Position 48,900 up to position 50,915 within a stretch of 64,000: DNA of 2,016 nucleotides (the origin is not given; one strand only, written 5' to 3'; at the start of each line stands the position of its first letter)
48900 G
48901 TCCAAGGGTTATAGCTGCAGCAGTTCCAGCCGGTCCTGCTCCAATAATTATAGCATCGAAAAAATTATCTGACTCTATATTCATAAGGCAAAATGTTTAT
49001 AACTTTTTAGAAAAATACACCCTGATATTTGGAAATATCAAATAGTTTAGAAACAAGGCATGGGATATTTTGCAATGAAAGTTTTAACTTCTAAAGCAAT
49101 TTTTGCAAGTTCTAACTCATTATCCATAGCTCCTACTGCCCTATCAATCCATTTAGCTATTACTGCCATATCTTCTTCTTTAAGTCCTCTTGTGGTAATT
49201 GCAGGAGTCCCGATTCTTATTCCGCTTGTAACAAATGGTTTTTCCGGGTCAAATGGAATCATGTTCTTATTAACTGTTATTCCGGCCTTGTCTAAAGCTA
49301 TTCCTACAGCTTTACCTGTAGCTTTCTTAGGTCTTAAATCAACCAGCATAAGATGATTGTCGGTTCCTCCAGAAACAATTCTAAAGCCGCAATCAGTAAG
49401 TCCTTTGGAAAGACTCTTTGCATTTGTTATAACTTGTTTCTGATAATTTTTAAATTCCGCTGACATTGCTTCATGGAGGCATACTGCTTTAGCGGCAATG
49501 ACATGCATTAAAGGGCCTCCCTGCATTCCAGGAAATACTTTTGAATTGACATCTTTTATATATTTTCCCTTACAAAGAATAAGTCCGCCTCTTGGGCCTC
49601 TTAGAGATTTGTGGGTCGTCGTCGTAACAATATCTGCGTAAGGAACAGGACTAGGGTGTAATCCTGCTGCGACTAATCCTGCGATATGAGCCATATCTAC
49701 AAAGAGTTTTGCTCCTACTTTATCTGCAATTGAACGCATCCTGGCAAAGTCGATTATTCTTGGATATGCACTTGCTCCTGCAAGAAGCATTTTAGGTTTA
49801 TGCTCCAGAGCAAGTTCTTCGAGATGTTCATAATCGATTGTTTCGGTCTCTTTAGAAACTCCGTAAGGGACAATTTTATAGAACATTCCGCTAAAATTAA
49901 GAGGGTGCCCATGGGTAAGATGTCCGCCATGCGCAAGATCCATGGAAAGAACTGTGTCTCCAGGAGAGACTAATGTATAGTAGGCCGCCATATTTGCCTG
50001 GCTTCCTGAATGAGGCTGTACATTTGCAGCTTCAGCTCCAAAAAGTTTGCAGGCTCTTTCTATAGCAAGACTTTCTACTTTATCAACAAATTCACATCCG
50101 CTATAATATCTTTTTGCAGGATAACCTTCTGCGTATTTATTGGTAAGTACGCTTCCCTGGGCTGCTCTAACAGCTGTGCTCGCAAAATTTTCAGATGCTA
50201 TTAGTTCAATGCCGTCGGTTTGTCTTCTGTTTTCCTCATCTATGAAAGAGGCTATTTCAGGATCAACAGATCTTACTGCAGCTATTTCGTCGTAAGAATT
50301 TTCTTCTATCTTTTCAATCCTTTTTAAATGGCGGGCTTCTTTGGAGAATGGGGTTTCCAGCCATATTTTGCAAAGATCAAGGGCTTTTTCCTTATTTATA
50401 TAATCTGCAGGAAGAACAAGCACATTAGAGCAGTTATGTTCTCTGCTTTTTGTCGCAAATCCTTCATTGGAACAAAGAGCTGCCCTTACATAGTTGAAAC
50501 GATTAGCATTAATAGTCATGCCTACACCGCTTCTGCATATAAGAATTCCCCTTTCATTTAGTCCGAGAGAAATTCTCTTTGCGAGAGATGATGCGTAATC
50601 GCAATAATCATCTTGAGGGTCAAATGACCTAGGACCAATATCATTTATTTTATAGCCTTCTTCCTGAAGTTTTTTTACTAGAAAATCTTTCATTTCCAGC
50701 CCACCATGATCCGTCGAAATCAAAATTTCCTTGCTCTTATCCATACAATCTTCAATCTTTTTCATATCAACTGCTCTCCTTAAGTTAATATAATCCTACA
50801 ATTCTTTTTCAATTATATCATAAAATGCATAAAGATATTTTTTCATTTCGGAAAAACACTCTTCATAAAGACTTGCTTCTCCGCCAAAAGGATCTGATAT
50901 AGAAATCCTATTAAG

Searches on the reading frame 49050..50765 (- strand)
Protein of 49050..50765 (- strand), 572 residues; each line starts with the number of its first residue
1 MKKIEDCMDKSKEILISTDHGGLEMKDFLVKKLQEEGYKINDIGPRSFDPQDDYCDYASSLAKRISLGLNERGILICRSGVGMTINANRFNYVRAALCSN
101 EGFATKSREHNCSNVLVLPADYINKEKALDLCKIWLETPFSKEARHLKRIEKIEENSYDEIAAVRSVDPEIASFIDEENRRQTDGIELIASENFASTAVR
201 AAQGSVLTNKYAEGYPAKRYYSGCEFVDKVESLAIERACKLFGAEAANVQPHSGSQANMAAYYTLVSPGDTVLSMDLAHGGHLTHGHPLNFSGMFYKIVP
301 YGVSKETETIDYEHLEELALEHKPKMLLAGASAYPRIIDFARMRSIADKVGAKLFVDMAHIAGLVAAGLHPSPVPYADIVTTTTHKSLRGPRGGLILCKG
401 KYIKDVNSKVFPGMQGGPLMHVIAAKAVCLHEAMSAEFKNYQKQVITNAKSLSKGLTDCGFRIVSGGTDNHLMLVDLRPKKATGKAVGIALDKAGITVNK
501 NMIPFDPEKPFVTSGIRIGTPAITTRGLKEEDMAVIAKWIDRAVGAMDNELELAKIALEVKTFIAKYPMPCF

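Call 105: search_protein_families(library=pfam, proteins=[window:49050-50765:-], max_evalue=0.00001)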
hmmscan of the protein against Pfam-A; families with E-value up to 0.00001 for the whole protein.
window:49050-50765:- (572 aa): 4 families
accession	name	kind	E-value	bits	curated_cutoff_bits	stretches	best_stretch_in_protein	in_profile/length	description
PF00464.25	SHMT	-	1.8e-168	560.7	27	1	165-540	2-399/399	Serine hydroxymethyltransferase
PF02502.23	LacAB_rpiB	-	1.5e-41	142.1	24.7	1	14-153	1-138/138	Ribose/Galactose Isomerase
PF01212.27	Beta_elim_lyase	-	1.7e-10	41.2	27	1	236-471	39-281/288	Beta-eliminating lyase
PF00155.27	Aminotran_1_2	-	3.6e-10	40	19.7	1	236-525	49-351/361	Aminotransferase class I and II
